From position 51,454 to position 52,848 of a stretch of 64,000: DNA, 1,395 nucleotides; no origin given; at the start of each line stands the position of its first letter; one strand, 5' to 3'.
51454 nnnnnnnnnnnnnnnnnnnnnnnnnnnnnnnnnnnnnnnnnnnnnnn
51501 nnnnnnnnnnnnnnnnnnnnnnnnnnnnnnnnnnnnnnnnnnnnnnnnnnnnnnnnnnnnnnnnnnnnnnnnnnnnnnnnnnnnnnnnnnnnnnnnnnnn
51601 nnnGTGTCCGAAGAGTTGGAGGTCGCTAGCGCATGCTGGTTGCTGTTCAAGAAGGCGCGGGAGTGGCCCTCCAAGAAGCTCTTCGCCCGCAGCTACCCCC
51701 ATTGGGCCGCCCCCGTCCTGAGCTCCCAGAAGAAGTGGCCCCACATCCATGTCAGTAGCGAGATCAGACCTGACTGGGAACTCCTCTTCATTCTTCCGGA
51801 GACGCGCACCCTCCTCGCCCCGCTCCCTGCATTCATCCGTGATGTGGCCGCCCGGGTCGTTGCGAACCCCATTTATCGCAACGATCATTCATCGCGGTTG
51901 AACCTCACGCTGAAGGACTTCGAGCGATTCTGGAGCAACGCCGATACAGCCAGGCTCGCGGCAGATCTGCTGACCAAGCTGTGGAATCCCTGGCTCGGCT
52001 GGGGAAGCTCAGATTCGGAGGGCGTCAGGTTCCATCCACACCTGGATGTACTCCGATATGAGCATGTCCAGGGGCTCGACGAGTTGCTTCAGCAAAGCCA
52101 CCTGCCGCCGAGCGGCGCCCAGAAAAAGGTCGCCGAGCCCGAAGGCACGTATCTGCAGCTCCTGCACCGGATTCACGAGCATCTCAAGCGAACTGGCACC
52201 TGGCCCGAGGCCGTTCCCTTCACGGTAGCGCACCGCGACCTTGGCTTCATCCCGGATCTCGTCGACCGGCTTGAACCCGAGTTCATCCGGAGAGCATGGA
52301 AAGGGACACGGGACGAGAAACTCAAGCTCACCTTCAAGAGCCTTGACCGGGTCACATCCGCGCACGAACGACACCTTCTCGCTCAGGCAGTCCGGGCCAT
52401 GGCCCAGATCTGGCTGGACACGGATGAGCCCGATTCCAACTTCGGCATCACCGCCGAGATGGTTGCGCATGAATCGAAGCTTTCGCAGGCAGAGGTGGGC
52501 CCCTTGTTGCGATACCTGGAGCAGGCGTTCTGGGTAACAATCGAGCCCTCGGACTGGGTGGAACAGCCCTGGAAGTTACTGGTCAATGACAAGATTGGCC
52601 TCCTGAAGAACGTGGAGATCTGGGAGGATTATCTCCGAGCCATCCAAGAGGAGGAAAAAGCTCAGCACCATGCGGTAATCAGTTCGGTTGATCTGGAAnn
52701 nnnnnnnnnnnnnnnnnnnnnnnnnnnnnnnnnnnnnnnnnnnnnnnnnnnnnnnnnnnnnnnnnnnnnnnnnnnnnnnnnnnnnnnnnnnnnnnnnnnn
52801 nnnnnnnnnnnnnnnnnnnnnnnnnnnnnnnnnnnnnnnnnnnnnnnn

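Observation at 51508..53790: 760-aa protein with a central TIR_2-like domain flanked by two large unknown domains, first gene after the tRNA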

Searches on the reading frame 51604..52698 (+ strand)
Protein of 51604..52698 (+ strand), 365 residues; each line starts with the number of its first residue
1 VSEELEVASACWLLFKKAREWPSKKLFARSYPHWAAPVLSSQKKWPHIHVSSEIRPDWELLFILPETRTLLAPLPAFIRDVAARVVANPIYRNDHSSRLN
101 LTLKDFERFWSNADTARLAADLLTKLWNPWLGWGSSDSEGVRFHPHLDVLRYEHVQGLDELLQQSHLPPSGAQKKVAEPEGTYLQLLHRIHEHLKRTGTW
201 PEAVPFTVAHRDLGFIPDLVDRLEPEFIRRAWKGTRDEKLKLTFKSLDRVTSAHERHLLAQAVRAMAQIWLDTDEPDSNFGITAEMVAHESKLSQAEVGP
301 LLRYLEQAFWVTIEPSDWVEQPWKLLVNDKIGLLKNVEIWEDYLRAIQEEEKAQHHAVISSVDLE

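Call 11: find_homologous_proteins(query=window:51604-52698:+, max_evalue=0.01)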
Query window:51604-52698:+ (365 aa): 4 proteins with E <= 0.01 among 7570 candidates.
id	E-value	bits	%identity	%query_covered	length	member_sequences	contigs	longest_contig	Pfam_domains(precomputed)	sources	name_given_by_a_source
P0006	1.3e-36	145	32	95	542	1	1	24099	PF10137.15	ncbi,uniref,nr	ncbi:nucleotide-binding protein [Corallococcus exercitus]|uniref:Nucleotide-binding protein n=1 Tax=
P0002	2.8e-34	137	85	22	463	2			PF13676.12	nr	nr:toll/interleukin-1 receptor domain-containing protein [Corallococcus exercitus]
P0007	1.4e-33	135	32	93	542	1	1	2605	PF13676.12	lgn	-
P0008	2.2e-32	131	32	82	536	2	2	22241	-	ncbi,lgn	-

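Call 12: search_protein_families(library=pfam, proteins=[window:51604-52698:+], max_evalue=10)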
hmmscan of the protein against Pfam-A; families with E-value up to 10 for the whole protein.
window:51604-52698:+ (365 aa): 0 families

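Call 21: search_protein_families(library=pfam, proteins=[P0006, P0007, P0008], max_evalue=0.01)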
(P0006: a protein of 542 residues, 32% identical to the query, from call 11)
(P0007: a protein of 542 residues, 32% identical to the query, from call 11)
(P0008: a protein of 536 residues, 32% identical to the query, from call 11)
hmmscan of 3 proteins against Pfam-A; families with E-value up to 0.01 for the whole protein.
P0006 (542 aa): 1 family
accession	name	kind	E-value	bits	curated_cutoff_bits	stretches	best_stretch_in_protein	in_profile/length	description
PF10137.14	CAP12-PCTIR_TIR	-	1.5e-24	86.8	24.7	1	406-518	1-117/119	CAP12/Pycsar effector protein, TIR domain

P0007 (542 aa): 2 families
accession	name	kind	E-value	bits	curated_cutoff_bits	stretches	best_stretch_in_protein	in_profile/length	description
PF13676.11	TIR_2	-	2.2e-15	57.6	28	1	411-534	1-121/122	TIR domain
PF01582.25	TIR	-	0.00094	19.5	21.3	1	408-507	1-97/179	TIR domain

P0008 (536 aa): 0 families

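Call 25: search_protein_representatives(alignment_id=A1)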
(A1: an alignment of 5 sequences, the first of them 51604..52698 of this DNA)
Query: 5 sequences, 359 profile positions. Proteins with E-value up to 0.001 (for the whole library): 134; up to 1e-10: 64; up to 1e-30: 36. The best 134 are listed.
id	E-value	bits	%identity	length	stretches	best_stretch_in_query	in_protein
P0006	3.5e-152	523.2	-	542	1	7-358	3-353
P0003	5.5e-150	516.0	-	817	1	1-359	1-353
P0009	2.5e-123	428.3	-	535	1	2-359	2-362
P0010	3.7e-107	375.1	-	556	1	7-357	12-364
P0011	5.3e-97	341.7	-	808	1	7-357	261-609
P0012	2.4e-95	336.2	-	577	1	7-352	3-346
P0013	5.3e-88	312.0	-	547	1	7-352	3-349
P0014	9.7e-81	288.2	-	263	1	6-259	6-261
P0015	3.6e-79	283.0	-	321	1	6-280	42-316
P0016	2.5e-71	257.2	-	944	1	7-355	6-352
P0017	1.5e-68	248.1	-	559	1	5-356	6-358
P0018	4.5e-67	243.2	-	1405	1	72-356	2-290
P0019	2.2e-66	240.9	-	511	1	26-357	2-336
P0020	1.5e-64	234.9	-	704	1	7-353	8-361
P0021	2.3e-64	234.3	-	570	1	7-352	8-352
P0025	1.7e-53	198.6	-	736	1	7-355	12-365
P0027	1.7e-51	192.0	-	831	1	9-358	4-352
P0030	1.7e-50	188.7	-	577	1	6-355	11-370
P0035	1.4e-42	162.6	-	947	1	16-352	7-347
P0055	7.2e-15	71.5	-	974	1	20-352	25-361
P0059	4.5e-13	65.6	-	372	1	8-354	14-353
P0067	8.0e-11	58.2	-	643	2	176-310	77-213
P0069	9.1e-11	58.0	-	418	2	172-351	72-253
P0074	1.0e-09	54.5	-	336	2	191-286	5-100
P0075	1.1e-09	54.5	-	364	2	188-289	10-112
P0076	1.3e-09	54.2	-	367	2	193-312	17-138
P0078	2.7e-09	53.1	-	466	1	195-357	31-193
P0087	1.5e-07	47.4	-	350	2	191-310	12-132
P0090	3.8e-07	46.1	-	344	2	193-261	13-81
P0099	2.9e-06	43.2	-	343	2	192-313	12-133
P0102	4.3e-06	42.6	-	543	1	192-352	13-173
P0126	1.9e-04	37.2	-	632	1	190-357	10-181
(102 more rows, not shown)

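Call 41: find_related_loci(query=A1, collection=genome_contigs, flank=8000)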
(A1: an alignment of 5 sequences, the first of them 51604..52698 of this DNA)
Query A1 (365 aa) in genome_contigs; peptide patterns used: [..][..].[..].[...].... (x = any residue, [..] = any of these).
37 stretches matched a pattern, but none encodes a relative of the query by tblastn (E <= 1e-3).

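Call 42: predict_structure(alignment_id=A3)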
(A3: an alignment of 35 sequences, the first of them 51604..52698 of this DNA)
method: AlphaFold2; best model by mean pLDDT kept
length: 365 residues; sequences in the alignment: 35
mean_pLDDT: 92.2   pTM: 0.88
mean pLDDT of the five models: 92.2, 90.7, 89.9, 89.2, 88.8
residues with pLDDT >= 90: 292; 70-90: 60; 50-70: 13; < 50: 0
segments of 3 or more residues with pLDDT < 50: none
pLDDT, mean of each block of 10 residues (from residue 1): 93 97 98 93 91 95 96 97 96 88 94 95 89 85 93 96 83 89 98 95 97 96 95 91 95 97 97 80 95 94 92 75 87 95 94 89 73
secondary structure, 60 per line:
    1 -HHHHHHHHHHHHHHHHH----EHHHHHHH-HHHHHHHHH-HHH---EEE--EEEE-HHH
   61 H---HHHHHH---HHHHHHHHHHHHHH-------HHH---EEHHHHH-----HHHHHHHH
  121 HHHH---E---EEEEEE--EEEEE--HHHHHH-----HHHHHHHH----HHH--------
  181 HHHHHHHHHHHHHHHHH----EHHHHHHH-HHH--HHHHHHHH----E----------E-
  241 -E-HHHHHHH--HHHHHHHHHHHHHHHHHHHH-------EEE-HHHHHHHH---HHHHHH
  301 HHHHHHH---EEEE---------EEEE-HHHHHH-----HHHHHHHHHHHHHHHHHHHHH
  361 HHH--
elements in order: H2-18 H24-30 H32-40 E48-50 E53-56 H58-61 H65-70 H74-87 H103-107 H113-124 E132-137 E140-144 H147-152 H158-165 H181-197 H203-209 H216-223 H244-250 H253-272 E280-282 H284-291 H295-307 E311-314 E324-327 H329-334 H340-363

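Call 46: find_encoding_contigs(protein=P0006, flank=8000, max_places=4)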
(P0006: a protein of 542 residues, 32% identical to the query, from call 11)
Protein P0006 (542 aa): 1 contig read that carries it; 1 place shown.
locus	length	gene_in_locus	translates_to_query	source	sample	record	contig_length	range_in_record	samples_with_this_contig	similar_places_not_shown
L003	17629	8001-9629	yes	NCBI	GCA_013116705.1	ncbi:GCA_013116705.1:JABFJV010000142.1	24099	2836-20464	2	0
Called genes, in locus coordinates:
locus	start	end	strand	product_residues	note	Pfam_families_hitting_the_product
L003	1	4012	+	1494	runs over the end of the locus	PF13676:TIR_2, PF20703:nSTAND1, PF13191:AAA_16, PF24807:WD40_CDC20-Fz, PF25175:Beta-prop_WDR5, PF24814:WD40_Prp19, PF25460:Beta-prop_Aladin, PF23414:Beta-prop_EML_2, +50 more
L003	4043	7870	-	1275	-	-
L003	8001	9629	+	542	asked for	PF10137:CAP12-PCTIR_TIR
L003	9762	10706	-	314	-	PF00126:HTH_1, PF03466:LysR_substrate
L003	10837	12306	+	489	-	PF00199:Catalase, PF06628:Catalase-rel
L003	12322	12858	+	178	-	-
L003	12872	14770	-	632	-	PF00456:Transketolase_N, PF00676:E1_dh, PF02779:Transket_pyr, PF02780:Transketolase_C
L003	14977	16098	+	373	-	PF00923:TAL_FSA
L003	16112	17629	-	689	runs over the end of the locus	PF01270:Glyco_hydro_8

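Call 58: search_protein_families(library=padloc, proteins=[P0035, P0055, P0027, P0126, P0016, P0020, P0008, P0074], max_evalue=0.001)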
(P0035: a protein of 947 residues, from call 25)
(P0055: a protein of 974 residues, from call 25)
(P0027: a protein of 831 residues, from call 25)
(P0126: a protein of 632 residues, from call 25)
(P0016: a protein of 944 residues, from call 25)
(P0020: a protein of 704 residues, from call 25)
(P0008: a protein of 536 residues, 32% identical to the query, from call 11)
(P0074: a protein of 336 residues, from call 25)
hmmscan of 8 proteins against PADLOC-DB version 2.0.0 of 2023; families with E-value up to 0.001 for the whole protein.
P0035 (947 aa): 33 families (the best 25 are shown)
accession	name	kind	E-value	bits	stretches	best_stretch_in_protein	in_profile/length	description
PDLC04138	mad6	-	3.2e-43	146.6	1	374-654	42-330/659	mads_6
PDLC04047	PD-T4-6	-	9.5e-40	134.6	1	381-591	8-217/327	-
PDLC04049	PD-T4-6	-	2e-36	123.7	1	377-584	5-221/442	-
PDLC04058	PD-T4-6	-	6.5e-35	119.1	1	376-581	4-218/460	-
PDLC04042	PD-T4-6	-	7.2e-35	119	1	379-588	5-214/292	-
PDLC04046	PD-T4-6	-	2.2e-34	117.4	1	376-582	6-220/427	-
PDLC04059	PD-T4-6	-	1.2e-33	114.9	1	384-582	5-213/433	-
PDLC04053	PD-T4-6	-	1.8e-32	111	1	383-593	9-218/311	-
PDLC04063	PD-T4-6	-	3.6e-32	109.8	1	379-581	12-222/564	-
PDLC04060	PD-T4-6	-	1.9e-30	104.2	1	383-587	8-210/486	-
PDLC03920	MkoA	-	7.8e-30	101.9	1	383-639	8-279/1112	-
PDLC04043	PD-T4-6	-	5.3e-29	99.6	1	380-589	12-220/452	-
PDLC04054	PD-T4-6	-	1.4e-28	98.4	1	385-589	12-216/347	-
PDLC04041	PD-T4-6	-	2.5e-28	97.5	1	378-587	23-235/443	-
PDLC04057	PD-T4-6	-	5.8e-28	96.1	1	383-587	8-211/443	-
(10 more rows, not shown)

P0055 (974 aa): 33 families (the best 25 are shown)
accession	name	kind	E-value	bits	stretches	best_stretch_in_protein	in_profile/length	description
PDLC04042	PD-T4-6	-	2.9e-41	140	1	407-680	6-279/292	-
PDLC04053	PD-T4-6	-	2.9e-34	116.9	1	406-694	5-294/311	-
PDLC04138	mad6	-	1e-33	115.2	1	404-674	45-314/659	mads_6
PDLC04047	PD-T4-6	-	4.6e-30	102.8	1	413-679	13-278/327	-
PDLC03920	MkoA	-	8e-30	101.9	1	419-678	15-282/1112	-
PDLC04043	PD-T4-6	-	1.2e-29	101.7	1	404-693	9-301/452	-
PDLC04046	PD-T4-6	-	6.1e-29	99.4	1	410-702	13-312/427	-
PDLC04061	PD-T4-6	-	3e-28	97.6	1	407-676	13-286/510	-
PDLC04059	PD-T4-6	-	1.1e-27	95.2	1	412-721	6-321/433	-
PDLC04039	PD-T4-6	-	3.5e-26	90.2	1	405-718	9-319/458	-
PDLC04054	PD-T4-6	-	7.3e-26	89.4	1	412-711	12-310/347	-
PDLC04049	PD-T4-6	-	2.2e-25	87.4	1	412-677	13-286/442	-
PDLC04063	PD-T4-6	-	5.3e-25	86.2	1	411-717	17-330/564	-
PDLC04041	PD-T4-6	-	4.9e-24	83.4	1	409-736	27-367/443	-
PDLC04057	PD-T4-6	-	1.4e-22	78.4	1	484-682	76-279/443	-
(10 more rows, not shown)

P0027 (831 aa): 34 families (the best 25 are shown)
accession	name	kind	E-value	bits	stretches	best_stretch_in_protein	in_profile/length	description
PDLC04042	PD-T4-6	-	4.9e-49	165.6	1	393-591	13-211/292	-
PDLC04138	mad6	-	1.1e-48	164.7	1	391-594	53-258/659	mads_6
PDLC04053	PD-T4-6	-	2.3e-45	153.4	1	391-594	11-213/311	-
PDLC04054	PD-T4-6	-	1.5e-43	147.6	1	392-593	13-214/347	-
PDLC04047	PD-T4-6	-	1.6e-42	143.8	1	392-591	13-211/327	-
PDLC04061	PD-T4-6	-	3.5e-41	140.3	1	394-591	21-222/510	-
PDLC04043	PD-T4-6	-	3.5e-39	133.1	1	392-591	18-216/452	-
PDLC04041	PD-T4-6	-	1.4e-38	131.3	1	375-592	14-234/443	-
PDLC04060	PD-T4-6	-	2e-34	117.3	1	393-591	12-208/486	-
PDLC04048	PD-T4-6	-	6.1e-34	115.9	1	392-591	13-211/354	-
PDLC04039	PD-T4-6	-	1.9e-33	114.2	1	392-591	17-214/458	-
PDLC04057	PD-T4-6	-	3.5e-33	113.3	1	393-591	12-209/443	-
PDLC04050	PD-T4-6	-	4.9e-33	112.7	1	390-591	64-265/480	-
PDLC01088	C3a189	-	8.2e-33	111.9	1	395-598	3-213/840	kinase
PDLC04055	PD-T4-6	-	7.9e-32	108.7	1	390-595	71-277/496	-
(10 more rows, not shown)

P0126 (632 aa): 33 families (the best 25 are shown)
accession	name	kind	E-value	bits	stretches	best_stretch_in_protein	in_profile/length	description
PDLC04061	PD-T4-6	-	1.9e-44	151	1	229-486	14-286/510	-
PDLC04042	PD-T4-6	-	7.1e-43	145.3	1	228-440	6-215/292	-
PDLC04060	PD-T4-6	-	5.5e-41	139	1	230-482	7-268/486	-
PDLC04138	mad6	-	1.4e-39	134.6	1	220-436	40-255/659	mads_6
PDLC04053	PD-T4-6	-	3.8e-39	133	1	229-481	7-269/311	-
PDLC04047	PD-T4-6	-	3e-37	126.4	1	228-446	7-222/327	-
PDLC04054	PD-T4-6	-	7.1e-37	125.6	1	230-438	9-214/347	-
PDLC04057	PD-T4-6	-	6.7e-35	118.9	1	231-505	8-289/443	-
PDLC04043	PD-T4-6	-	1.2e-34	118.1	1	225-474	9-268/452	-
PDLC04041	PD-T4-6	-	2.9e-32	110.5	1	231-479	28-289/443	-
PDLC04048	PD-T4-6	-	3.7e-31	106.8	1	231-444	10-220/354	-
PDLC04052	PD-T4-6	-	8.8e-31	105.6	1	230-441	8-220/496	-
PDLC04040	PD-T4-6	-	5.8e-30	102.5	1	240-440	3-208/547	-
PDLC04039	PD-T4-6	-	2.5e-28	97.3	1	228-443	11-221/458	-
PDLC04050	PD-T4-6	-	2.7e-27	93.8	1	230-441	62-270/480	-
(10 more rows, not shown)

P0016 (944 aa): 32 families (the best 25 are shown)
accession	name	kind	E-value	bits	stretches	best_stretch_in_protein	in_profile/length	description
PDLC04042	PD-T4-6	-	1.6e-49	167.1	1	512-773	8-276/292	-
PDLC04053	PD-T4-6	-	1.1e-41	141.4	1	517-771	13-273/311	-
PDLC04138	mad6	-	4.3e-38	129.6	1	513-722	51-255/659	mads_6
PDLC04054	PD-T4-6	-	3e-34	117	1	514-723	11-213/347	-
PDLC04061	PD-T4-6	-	5.1e-34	116.6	1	515-725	18-225/510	-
PDLC04041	PD-T4-6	-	1.2e-33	115.1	1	516-774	31-298/443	-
PDLC04047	PD-T4-6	-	3.5e-32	109.8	1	519-722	16-211/327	-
PDLC04043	PD-T4-6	-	1.4e-30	104.8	1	516-726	18-220/452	-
PDLC04060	PD-T4-6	-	1.9e-29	100.9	1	516-726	11-212/486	-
PDLC04039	PD-T4-6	-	1.3e-28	98.2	1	517-729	18-221/458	-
PDLC04040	PD-T4-6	-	1.8e-28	97.6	1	521-725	2-207/547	-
PDLC04063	PD-T4-6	-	2.4e-28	97.2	1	519-725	22-228/564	-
PDLC04057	PD-T4-6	-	4.1e-27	93.3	1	518-723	13-210/443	-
PDLC01088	C3a189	-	4.9e-27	92.8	1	521-725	5-210/840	kinase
PDLC04046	PD-T4-6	-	1.4e-26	91.7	1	521-723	21-223/427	-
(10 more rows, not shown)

P0020 (704 aa): 2 families
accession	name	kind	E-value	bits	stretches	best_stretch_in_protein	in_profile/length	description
PDLC04726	PDC-M60C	-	1.1e-63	213.6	1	423-691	137-400/407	-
PDLC00759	Effector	-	1.4e-11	41.6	2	610-683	422-492/506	PN-superfamily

P0008 (536 aa): 0 families

P0074 (336 aa): 0 families

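Call 62: search_protein_families(library=pfam, proteins=[P0074, P0075, P0076, P0087, P0090, P0099, P0067, P0069, P0078, P0102], max_evalue=0.1)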
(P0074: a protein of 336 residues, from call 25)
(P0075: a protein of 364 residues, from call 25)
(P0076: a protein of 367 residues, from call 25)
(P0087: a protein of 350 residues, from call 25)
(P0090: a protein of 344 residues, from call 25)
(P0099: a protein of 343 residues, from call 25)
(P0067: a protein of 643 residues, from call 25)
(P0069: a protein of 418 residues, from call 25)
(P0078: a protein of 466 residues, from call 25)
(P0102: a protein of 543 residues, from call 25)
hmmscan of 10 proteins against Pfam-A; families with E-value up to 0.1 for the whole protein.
P0074 (336 aa): 0 families

P0075 (364 aa): 0 families

P0076 (367 aa): 1 family
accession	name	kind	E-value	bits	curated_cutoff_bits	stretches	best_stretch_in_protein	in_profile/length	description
PF09509.15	Hypoth_Ymh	-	3.6e-25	88.6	25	1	232-356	2-119/119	Protein of unknown function (Hypoth_ymh)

P0087 (350 aa): 2 families
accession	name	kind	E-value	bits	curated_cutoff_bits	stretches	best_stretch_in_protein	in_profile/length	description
PF09509.15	Hypoth_Ymh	-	2.7e-26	92.2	25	1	218-341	2-119/119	Protein of unknown function (Hypoth_ymh)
PF14515.11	HOASN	-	0.052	14.4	25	0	80-134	28-84/93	Haem-oxygenase-associated N-terminal helices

P0090 (344 aa): 0 families

P0099 (343 aa): 1 family
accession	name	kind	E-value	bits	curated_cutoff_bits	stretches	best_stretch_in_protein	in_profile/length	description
PF09509.15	Hypoth_Ymh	-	1.2e-10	41.7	25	1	221-331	2-118/119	Protein of unknown function (Hypoth_ymh)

P0067 (643 aa): 3 families
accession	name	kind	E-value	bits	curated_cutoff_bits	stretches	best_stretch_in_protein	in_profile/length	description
PF13676.11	TIR_2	-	3.9e-14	53.6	28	1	331-458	1-116/122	TIR domain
PF08357.16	SEFIR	-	0.00054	20.7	23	1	329-403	1-76/150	SEFIR domain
PF05119.17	Terminase_4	-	0.026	15.4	24.7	0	584-636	31-82/98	Phage terminase, small subunit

P0069 (418 aa): 3 families
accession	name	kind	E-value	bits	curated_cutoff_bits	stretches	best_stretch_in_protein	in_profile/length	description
PF13676.11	TIR_2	-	1.2e-16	61.7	28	1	299-405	2-109/122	TIR domain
PF01582.25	TIR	-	5.3e-08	33.3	21.3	1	295-378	1-85/179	TIR domain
PF08937.16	ThsB_TIR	-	9e-07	29.7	21.2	1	299-384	1-94/100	Thoeris protein ThsB, TIR-like domain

P0078 (466 aa): 2 families
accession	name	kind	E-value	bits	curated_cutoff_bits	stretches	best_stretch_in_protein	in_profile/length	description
PF14355.11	Abi_C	-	1.3e-19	70.5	24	1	381-457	1-82/83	Abortive infection C-terminus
PF23176.1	bHLH_LHW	-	0.011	16.1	28.5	0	344-367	19-42/63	Transcription factor LHW bHLH domain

P0102 (543 aa): 2 families
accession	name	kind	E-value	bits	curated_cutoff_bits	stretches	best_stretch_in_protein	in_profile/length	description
PF13676.11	TIR_2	-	9.9e-20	71.7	28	1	415-525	1-106/122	TIR domain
PF01582.25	TIR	-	2.4e-09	37.7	21.3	1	413-514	2-105/179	TIR domain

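Call 63: search_protein_families(library=phrogs, proteins=[window:51604-52698:+, P0074, P0008, P0059], max_evalue=0.1)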
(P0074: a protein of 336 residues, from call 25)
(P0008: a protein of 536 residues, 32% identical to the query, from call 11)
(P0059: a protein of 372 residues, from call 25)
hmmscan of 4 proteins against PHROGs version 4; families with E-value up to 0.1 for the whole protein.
window:51604-52698:+ (365 aa): 0 families

P0074 (336 aa): 0 families

P0008 (536 aa): 0 families

P0059 (372 aa): 0 families

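Call 74: list_cluster_members(proteins=[P0025, P0009, P0010, P0011, P0012, P0016, P0020, P0030, P0035, P0074])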
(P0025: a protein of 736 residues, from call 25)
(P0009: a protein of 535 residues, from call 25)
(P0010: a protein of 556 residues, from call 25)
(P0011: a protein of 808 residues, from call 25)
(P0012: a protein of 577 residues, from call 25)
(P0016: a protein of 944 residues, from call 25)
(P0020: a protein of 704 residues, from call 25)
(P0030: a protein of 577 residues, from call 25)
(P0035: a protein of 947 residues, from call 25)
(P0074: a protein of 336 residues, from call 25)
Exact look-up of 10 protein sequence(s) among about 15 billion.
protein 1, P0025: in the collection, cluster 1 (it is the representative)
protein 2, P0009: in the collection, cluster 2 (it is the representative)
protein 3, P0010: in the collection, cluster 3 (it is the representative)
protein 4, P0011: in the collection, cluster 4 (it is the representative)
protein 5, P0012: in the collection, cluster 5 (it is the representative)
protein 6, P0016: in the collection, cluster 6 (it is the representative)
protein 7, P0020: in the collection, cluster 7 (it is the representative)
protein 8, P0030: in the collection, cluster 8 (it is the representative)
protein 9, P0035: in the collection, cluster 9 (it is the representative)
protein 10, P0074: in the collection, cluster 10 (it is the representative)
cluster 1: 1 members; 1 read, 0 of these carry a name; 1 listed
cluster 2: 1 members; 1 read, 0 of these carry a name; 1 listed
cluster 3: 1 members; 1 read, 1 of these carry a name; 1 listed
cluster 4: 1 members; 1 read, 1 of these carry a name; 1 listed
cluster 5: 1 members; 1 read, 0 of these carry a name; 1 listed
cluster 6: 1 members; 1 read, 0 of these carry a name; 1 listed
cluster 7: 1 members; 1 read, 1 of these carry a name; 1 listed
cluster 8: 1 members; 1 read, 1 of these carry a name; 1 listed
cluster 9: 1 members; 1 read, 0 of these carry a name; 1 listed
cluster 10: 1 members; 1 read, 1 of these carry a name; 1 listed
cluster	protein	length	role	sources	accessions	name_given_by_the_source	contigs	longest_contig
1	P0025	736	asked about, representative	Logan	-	-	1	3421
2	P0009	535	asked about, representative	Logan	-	-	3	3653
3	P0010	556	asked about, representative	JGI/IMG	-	hypothetical protein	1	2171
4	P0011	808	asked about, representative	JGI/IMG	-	hypothetical protein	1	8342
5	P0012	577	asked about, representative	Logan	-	-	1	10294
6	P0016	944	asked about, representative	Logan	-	-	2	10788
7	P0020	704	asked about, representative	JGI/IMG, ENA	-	nucleoside phosphorylase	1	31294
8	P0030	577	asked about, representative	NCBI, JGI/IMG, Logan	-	hypothetical protein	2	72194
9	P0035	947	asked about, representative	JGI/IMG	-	-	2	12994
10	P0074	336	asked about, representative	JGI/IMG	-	hypothetical protein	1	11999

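Call 75: find_encoding_contigs(protein=P0030, flank=8000, max_places=3)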
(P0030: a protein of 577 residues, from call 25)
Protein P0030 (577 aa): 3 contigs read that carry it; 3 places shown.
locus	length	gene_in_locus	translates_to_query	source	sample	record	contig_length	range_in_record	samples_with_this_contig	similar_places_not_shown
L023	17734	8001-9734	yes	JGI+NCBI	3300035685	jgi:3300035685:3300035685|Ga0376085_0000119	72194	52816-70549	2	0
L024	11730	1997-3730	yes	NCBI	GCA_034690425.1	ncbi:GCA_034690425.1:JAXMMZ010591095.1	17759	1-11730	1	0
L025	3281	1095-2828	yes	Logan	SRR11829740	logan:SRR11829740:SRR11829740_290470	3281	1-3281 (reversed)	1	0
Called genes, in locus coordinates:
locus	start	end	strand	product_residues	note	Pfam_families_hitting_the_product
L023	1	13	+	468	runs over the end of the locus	PF00501:AMP-binding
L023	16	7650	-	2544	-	PF00668:Condensation, PF00501:AMP-binding, PF13193:AMP-binding_C, PF00550:PP-binding, PF00668:Condensation, PF00501:AMP-binding, PF13193:AMP-binding_C, PF00550:PP-binding, +1 more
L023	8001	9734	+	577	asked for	PF13676:TIR_2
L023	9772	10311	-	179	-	PF08002:DUF1697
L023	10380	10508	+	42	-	PF05726:Pirin_C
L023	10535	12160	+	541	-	-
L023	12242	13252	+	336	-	PF01380:SIS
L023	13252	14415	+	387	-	PF22643:NagA_N, PF01979:Amidohydro_1, PF07969:Amidohydro_3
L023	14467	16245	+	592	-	-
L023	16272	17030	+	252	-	PF23441:SDR, PF00106:adh_short, PF08659:KR, PF13561:adh_short_C2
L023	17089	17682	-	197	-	PF00080:Sod_Cu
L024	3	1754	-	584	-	?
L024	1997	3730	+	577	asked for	PF13676:TIR_2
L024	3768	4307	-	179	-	PF08002:DUF1697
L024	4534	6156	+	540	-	-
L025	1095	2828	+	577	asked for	PF13676:TIR_2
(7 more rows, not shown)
